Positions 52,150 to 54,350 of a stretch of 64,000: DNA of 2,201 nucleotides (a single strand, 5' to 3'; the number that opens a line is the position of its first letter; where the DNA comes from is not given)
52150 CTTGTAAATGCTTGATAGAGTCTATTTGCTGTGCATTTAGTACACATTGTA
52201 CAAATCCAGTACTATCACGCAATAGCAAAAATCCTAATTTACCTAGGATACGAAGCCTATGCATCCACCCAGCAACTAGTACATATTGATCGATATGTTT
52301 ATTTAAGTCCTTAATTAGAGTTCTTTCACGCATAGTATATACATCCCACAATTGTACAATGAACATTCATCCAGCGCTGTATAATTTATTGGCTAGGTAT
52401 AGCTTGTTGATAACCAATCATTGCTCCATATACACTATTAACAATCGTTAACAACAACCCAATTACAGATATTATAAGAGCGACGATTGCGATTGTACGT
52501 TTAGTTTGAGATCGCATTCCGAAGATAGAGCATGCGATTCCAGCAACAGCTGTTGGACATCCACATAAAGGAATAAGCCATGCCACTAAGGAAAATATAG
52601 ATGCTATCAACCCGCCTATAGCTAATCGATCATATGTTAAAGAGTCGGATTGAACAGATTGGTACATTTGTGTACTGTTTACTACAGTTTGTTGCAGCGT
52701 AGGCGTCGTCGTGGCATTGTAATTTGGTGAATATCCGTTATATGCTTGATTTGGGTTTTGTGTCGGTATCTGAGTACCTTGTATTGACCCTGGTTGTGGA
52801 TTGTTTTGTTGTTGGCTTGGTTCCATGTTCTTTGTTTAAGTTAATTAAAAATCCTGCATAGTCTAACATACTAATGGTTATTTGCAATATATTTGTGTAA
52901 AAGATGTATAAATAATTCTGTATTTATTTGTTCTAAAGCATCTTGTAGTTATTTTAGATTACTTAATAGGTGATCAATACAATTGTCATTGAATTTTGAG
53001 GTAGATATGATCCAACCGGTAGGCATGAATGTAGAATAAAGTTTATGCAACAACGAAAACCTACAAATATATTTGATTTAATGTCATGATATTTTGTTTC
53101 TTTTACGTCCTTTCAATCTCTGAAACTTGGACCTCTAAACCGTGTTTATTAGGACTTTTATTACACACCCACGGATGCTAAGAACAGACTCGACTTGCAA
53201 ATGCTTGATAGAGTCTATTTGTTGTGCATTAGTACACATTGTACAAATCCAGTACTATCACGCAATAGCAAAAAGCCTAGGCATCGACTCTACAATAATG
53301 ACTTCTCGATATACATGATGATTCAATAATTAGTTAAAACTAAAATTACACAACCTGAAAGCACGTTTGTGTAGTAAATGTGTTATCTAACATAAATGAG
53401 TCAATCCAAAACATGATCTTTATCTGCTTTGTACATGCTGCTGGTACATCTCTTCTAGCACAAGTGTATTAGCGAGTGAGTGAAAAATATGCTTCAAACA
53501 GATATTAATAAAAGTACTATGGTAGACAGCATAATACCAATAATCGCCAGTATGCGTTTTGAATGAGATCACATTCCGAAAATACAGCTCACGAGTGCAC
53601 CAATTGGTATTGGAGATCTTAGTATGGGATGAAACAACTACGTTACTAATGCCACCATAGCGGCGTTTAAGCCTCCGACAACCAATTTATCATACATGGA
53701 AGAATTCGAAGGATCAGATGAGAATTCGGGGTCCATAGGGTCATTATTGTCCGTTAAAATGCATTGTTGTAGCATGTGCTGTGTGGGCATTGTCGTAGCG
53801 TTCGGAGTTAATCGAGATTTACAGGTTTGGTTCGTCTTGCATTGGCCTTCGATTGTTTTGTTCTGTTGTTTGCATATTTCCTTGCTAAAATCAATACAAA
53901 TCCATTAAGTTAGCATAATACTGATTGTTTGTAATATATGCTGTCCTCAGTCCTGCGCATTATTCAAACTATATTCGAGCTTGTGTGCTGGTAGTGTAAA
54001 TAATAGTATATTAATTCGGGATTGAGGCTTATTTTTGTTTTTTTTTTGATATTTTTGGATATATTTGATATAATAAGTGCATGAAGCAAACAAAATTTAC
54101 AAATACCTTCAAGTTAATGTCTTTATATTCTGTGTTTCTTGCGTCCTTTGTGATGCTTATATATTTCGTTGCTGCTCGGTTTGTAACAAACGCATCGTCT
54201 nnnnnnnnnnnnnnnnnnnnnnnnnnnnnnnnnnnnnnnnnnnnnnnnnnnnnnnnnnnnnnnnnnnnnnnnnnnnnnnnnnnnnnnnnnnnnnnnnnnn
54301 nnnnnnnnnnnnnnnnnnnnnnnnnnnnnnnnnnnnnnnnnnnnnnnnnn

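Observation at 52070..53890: Decayed tandem duplication (~1.05 kb) of the aspS 5' end plus the DUF4190-like gene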

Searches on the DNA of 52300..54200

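Call 35: search_rna_families(source=window, start=52300, end=54200, threshold=evalue, max_evalue=1)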
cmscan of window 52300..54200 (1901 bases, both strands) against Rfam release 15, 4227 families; matches with E-value up to 1: 1.
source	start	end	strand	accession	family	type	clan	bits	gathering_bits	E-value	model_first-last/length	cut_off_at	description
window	54092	54158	-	RF00172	CAESAR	Cis-reg;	-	21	45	0.85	1-80/80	no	ctgf/hcs24 CAESAR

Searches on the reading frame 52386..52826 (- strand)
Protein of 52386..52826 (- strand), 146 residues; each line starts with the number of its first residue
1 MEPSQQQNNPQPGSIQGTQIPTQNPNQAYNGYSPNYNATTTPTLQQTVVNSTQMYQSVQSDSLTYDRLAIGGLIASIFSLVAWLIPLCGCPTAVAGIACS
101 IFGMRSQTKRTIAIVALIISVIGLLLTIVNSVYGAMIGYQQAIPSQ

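Call 9: search_protein_families(library=pfam, proteins=[window:52386-52826:-], max_evalue=0.01)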
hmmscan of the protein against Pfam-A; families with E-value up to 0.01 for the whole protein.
window:52386-52826:- (146 aa): 0 families

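Call 11: search_protein_families(library=pfam, proteins=[window:52386-52826:-], max_evalue=10)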
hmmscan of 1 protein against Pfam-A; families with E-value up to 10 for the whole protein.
window:52386-52826:- (146 aa): 6 families
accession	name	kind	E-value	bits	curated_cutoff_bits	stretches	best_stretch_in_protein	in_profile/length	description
PF13828.11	DUF4190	-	0.015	15.5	35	1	68-129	1-61/62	Domain of unknown function (DUF4190)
PF23605.1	FKS1_dom2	-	0.028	14.7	27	1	36-93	28-83/174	1,3-beta-glucan synthase component FKS1, second domain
PF13664.11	DUF4149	-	0.11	13.2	24.6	1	45-133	12-88/102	Domain of unknown function (DUF4149)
PF13623.11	SurA_N_2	-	0.38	11.1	28.5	1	5-59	36-90/145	SurA-like N-terminal domain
PF06363.16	Picorna_P3A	-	0.62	10.5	25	1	105-129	63-87/98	Picornaviridae P3A protein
PF05421.16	DUF751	-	1.2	10.3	27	0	65-93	8-36/60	Protein of unknown function (DUF751)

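Call 19: find_homologous_proteins(query=window:52386-52826:-, max_evalue=0.001)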
Query window:52386-52826:- (146 aa): 2 proteins with E <= 0.001 among 45 candidates.
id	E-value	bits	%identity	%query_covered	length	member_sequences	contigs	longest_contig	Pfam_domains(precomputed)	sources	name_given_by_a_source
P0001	2.5e-85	301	98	100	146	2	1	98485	-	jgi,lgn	jgi:hypothetical protein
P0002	5.3e-67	242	81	92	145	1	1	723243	-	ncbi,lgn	-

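Call 20: find_encoding_contigs(protein=P0001, flank=10000, max_places=6)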
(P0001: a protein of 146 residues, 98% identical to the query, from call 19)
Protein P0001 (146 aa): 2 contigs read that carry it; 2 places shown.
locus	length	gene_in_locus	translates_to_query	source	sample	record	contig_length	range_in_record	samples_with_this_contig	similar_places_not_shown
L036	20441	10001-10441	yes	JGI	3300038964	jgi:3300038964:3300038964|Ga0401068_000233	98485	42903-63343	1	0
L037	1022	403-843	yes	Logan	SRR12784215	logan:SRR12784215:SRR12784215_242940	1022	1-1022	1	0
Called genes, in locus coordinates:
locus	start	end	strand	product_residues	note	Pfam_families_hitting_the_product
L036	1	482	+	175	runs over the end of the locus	PF00293:NUDIX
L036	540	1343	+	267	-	PF20772:TACO1_YebC_N, PF01709:Transcrip_reg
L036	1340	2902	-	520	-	PF03816:LytR_cpsA_psr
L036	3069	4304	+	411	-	-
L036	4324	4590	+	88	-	-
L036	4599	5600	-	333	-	PF00171:Aldedh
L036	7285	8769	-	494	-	PF13385:Laminin_G_3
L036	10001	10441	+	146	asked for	-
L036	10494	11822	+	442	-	PF01336:tRNA_anti-codon, PF00152:tRNA-synt_2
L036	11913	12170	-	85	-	-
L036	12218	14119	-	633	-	PF05496:RuvB_N (weak), PF00004:AAA, PF07728:AAA_5 (weak), PF17862:AAA_lid_3, PF01434:Peptidase_M41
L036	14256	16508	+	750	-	PF00932:LTD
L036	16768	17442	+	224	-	PF00005:ABC_tran, PF13304:AAA_21 (faint)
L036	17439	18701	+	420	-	PF12704:MacB_PCD, PF02687:FtsX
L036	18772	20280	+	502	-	PF01336:tRNA_anti-codon, PF00152:tRNA-synt_2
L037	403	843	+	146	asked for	-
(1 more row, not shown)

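Call 21: find_encoding_contigs(protein=P0002, flank=10000, max_places=6)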
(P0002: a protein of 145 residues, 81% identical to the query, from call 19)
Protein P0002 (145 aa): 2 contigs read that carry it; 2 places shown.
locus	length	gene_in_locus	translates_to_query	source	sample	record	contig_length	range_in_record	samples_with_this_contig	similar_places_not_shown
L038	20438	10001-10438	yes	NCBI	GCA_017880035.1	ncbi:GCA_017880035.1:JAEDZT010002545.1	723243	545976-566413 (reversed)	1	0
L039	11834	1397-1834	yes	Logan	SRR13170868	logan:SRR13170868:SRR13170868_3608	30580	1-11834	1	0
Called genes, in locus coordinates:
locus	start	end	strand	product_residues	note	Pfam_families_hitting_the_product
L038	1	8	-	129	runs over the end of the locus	-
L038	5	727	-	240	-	-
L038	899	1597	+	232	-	PF00730:HhH-GPD, PF00633:HHH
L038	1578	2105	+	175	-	PF00293:NUDIX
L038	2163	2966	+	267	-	PF20772:TACO1_YebC_N, PF01709:Transcrip_reg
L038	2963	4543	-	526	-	PF03816:LytR_cpsA_psr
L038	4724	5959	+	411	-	-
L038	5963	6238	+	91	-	-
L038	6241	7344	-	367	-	PF00171:Aldedh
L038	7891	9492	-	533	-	PF13385:Laminin_G_3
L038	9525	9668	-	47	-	-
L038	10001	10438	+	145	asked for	-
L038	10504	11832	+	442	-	PF01336:tRNA_anti-codon, PF00152:tRNA-synt_2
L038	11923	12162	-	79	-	-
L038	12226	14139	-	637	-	PF06480:FtsH_ext (weak), PF05496:RuvB_N (weak), PF00004:AAA, PF07728:AAA_5 (weak), PF17862:AAA_lid_3, PF01434:Peptidase_M41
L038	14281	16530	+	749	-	PF00932:LTD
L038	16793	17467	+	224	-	PF00005:ABC_tran, PF13304:AAA_21 (faint)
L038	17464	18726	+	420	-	PF12704:MacB_PCD, PF02687:FtsX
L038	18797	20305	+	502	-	PF01336:tRNA_anti-codon, PF00152:tRNA-synt_2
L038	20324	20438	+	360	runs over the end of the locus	PF01546:Peptidase_M20, PF07687:M20_dimer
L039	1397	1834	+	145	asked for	-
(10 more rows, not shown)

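Call 41: search_protein_families(library=pfam, proteins=[P0002], max_evalue=1)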
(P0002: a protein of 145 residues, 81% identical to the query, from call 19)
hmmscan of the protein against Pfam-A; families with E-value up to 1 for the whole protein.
P0002 (145 aa): 5 families
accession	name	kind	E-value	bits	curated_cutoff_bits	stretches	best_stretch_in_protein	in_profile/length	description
PF13828.11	DUF4190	-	5.2e-05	23.4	35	1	67-128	1-61/62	Domain of unknown function (DUF4190)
PF06687.17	SUR7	-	0.00077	19.6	29.6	1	61-141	98-168/201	SUR7/PalI family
PF24418.1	DUF7550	-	0.061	13.5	27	0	112-127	38-53/59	Family of unknown function (DUF7550)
PF23605.1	FKS1_dom2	-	0.064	13.6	27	1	48-93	39-84/174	1,3-beta-glucan synthase component FKS1, second domain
PF05421.16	DUF751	-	0.073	14.2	27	0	64-99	8-43/60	Protein of unknown function (DUF751)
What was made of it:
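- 52386..52826 (-): Intact DUF4190-like small membrane-protein gene (146 aa), 'type 1'. Sub-threshold PF13828 match covering profile positions 1-61 of 62 (calls 11, 41).
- On Pfam DUF4190 (PF13828): The matches cover profile positions 1-61 of 62 (calls 11, 41).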
